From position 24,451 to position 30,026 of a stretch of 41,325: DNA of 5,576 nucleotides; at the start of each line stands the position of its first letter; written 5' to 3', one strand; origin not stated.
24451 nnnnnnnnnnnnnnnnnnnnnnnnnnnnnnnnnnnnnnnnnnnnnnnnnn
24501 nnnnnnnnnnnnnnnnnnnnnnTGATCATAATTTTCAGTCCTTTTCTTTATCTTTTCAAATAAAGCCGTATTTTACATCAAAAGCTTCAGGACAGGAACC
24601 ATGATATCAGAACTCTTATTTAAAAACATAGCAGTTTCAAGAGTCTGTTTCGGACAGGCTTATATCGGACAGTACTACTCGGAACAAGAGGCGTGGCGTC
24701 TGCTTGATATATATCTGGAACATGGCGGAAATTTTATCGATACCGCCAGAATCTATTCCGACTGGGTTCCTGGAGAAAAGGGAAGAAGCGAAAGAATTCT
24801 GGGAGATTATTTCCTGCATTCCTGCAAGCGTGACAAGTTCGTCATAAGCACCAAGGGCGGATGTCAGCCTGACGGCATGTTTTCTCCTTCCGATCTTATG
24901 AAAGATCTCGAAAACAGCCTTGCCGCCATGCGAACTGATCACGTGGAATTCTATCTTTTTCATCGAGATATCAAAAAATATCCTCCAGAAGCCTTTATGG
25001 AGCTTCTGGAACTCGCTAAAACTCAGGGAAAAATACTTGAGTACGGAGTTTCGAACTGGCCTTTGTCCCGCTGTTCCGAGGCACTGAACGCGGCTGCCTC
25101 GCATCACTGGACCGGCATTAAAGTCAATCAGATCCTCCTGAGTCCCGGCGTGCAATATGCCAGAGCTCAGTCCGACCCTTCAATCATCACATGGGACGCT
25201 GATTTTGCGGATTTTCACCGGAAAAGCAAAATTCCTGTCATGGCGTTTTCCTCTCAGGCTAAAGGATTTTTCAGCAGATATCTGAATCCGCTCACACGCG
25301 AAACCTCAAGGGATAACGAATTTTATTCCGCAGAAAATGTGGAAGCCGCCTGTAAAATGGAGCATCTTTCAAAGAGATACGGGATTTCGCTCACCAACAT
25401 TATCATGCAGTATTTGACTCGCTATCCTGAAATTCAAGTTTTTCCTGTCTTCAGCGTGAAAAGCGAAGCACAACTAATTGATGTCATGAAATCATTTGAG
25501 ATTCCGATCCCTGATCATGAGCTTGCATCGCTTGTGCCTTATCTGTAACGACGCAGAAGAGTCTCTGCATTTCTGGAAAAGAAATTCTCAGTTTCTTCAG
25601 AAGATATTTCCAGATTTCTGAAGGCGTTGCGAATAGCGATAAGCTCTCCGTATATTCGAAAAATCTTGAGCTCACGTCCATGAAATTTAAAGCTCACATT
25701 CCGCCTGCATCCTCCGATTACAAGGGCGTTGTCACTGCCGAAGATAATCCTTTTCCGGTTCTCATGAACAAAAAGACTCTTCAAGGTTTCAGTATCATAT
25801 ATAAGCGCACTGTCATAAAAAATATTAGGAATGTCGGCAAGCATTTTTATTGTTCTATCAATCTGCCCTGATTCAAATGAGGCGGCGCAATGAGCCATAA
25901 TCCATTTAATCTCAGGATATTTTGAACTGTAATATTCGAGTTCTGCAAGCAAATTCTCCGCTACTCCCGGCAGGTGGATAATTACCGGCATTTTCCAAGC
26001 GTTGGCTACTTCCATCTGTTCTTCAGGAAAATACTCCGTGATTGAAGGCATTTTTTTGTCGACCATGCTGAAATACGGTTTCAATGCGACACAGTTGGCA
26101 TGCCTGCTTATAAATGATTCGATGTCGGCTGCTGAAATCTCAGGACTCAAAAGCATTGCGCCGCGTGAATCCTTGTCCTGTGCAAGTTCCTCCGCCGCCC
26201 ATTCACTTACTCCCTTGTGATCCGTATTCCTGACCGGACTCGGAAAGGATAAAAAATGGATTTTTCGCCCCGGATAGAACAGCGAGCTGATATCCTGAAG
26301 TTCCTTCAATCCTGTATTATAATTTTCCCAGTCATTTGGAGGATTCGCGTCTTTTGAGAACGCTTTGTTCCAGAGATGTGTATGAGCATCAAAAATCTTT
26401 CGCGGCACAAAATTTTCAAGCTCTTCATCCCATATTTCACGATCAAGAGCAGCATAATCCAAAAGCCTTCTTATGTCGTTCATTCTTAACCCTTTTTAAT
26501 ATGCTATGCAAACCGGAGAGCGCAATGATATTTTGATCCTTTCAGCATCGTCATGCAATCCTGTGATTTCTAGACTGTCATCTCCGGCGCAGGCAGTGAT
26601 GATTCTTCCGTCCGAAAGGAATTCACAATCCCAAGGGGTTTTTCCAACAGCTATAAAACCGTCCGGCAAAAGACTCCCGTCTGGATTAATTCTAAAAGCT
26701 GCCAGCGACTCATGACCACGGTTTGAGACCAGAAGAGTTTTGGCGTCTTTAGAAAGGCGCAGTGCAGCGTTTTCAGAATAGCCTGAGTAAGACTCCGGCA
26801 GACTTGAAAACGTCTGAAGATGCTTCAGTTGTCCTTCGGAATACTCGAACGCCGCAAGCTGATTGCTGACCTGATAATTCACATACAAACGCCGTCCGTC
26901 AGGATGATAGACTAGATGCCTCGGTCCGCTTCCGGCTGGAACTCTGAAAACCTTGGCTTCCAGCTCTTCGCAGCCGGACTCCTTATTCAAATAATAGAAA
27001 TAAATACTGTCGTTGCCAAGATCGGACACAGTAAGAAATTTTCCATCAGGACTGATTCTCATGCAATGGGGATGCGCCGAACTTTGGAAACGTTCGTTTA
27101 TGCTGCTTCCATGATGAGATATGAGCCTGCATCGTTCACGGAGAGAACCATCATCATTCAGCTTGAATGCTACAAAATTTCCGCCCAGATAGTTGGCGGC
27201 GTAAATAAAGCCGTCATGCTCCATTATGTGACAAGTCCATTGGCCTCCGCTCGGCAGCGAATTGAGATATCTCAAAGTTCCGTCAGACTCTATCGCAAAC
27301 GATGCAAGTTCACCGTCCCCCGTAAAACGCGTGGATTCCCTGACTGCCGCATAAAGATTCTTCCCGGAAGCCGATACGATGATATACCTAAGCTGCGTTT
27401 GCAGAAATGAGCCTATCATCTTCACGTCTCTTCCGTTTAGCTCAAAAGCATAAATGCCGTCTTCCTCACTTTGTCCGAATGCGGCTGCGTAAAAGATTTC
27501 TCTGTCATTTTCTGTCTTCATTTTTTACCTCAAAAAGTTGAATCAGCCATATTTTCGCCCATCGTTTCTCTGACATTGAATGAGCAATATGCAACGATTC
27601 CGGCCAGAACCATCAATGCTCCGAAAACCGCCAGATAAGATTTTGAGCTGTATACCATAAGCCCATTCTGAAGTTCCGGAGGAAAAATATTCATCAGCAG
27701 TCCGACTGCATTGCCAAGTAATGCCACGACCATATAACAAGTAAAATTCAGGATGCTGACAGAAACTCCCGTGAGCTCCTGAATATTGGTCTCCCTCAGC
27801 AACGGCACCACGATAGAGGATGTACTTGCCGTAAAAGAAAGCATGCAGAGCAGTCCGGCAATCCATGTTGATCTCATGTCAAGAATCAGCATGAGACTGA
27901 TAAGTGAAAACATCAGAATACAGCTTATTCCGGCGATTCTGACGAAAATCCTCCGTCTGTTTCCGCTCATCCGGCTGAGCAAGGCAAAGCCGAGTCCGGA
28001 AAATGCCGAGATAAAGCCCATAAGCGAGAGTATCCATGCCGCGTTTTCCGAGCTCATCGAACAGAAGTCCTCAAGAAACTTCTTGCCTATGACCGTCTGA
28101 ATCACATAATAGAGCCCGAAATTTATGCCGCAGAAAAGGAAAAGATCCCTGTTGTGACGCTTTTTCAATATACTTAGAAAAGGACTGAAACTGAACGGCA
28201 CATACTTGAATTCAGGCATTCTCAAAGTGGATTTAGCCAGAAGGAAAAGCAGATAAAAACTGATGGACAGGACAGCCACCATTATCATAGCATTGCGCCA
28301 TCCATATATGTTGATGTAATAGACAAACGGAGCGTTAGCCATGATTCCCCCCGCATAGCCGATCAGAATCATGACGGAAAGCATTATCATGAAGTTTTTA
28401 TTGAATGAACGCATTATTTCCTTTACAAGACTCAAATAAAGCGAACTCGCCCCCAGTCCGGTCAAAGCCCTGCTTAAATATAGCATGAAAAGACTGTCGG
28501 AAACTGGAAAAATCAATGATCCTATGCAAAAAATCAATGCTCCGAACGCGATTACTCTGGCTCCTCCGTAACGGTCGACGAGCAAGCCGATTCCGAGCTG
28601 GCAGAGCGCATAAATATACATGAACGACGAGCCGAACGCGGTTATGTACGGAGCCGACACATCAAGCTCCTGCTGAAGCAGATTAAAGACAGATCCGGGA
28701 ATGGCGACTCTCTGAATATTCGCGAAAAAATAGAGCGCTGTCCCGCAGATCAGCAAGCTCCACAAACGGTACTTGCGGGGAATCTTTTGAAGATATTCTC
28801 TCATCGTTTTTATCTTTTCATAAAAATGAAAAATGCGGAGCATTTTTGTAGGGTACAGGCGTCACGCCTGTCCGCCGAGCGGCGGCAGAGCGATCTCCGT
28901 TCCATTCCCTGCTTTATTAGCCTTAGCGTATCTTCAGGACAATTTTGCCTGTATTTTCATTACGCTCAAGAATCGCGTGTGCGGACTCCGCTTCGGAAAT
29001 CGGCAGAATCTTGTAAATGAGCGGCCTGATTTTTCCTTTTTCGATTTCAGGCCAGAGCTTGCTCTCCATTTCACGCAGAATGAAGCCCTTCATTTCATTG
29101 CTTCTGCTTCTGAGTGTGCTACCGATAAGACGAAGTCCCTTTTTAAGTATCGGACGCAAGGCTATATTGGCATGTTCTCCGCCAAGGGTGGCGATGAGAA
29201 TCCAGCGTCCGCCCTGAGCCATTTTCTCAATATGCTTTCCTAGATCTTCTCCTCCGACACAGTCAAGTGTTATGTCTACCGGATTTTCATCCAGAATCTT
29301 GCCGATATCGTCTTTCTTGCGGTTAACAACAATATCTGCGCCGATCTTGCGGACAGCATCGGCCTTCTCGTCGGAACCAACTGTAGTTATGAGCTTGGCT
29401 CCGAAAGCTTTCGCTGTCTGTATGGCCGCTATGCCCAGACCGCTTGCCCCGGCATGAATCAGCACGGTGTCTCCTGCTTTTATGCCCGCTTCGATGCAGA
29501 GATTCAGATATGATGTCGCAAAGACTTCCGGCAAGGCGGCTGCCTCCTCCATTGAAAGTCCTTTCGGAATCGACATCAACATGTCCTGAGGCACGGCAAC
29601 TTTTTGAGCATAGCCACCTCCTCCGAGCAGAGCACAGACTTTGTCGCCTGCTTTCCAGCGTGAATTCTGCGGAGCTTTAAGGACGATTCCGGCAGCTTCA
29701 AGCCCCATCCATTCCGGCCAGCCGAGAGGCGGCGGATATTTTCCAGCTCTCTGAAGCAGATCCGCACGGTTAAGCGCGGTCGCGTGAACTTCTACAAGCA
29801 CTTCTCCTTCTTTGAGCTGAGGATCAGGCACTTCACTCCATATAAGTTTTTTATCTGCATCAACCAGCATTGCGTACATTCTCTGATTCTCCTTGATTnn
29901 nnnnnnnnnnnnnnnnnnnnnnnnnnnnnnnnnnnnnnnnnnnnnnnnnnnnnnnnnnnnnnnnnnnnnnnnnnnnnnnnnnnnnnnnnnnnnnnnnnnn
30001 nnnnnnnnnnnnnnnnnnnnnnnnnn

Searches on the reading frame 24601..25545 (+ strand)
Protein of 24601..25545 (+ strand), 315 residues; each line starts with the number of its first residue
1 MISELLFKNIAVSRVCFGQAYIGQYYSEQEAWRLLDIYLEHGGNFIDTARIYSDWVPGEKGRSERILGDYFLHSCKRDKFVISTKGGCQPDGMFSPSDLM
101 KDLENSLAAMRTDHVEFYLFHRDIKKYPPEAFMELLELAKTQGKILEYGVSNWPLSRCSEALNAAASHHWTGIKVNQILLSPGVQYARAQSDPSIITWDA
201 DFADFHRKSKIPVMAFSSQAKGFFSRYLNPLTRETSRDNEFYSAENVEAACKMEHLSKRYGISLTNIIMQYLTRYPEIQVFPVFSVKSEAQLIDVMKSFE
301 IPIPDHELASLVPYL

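Call 9: search_protein_families(library=pfam, proteins=[window:24601-25545:+], max_evalue=0.00001)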
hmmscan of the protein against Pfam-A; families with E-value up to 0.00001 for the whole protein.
window:24601-25545:+ (315 aa): 1 family
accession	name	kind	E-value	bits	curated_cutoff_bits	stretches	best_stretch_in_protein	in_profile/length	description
PF00248.27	Aldo_ket_red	-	4.1e-45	154.5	24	1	15-311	2-286/291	Aldo/keto reductase family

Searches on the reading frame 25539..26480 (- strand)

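Call 9: search_protein_families(library=pfam, proteins=[window:25539-26480:-], max_evalue=0.00001)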
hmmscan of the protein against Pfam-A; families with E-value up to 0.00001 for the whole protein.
window:25539-26480:- (313 aa): 1 family
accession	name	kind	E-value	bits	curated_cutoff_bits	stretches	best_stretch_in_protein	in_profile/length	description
PF04909.20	Amidohydro_2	-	1.6e-08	35.1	26.4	1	31-310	2-288/289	Amidohydrolase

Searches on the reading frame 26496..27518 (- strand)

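Call 9: search_protein_families(library=pfam, proteins=[window:26496-27518:-], max_evalue=0.00001)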
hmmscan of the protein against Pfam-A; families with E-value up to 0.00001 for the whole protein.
window:26496-27518:- (340 aa): 1 family
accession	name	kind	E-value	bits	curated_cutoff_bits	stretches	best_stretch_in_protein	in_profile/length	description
PF10282.15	Lactonase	-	1e-66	226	21.7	1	10-327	3-324/344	Lactonase, 7-bladed beta-propeller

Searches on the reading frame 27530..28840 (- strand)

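Call 9: search_protein_families(library=pfam, proteins=[window:27530-28840:-], max_evalue=0.00001)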
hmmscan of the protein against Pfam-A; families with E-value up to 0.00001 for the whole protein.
window:27530-28840:- (436 aa): 1 family
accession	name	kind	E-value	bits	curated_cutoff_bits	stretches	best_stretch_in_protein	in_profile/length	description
PF07690.21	MFS_1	-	4.8e-24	85.4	33.4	1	37-376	5-346/347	Major Facilitator Superfamily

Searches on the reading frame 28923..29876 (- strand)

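Call 9: search_protein_families(library=pfam, proteins=[window:28923-29876:-], max_evalue=0.00001)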
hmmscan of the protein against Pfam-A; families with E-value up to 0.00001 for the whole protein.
window:28923-29876:- (317 aa): 3 families
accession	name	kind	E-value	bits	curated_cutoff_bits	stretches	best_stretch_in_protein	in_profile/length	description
PF00107.32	ADH_zinc_N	-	7.5e-24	84.6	31.8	1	146-267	1-124/129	Zinc-binding dehydrogenase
PF13602.12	ADH_zinc_N_2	-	7.4e-17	63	27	1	178-314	1-134/134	Zinc-binding dehydrogenase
PF08240.17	ADH_N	-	2.9e-15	56.8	23.5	1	23-105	2-104/104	Alcohol dehydrogenase GroES-like domain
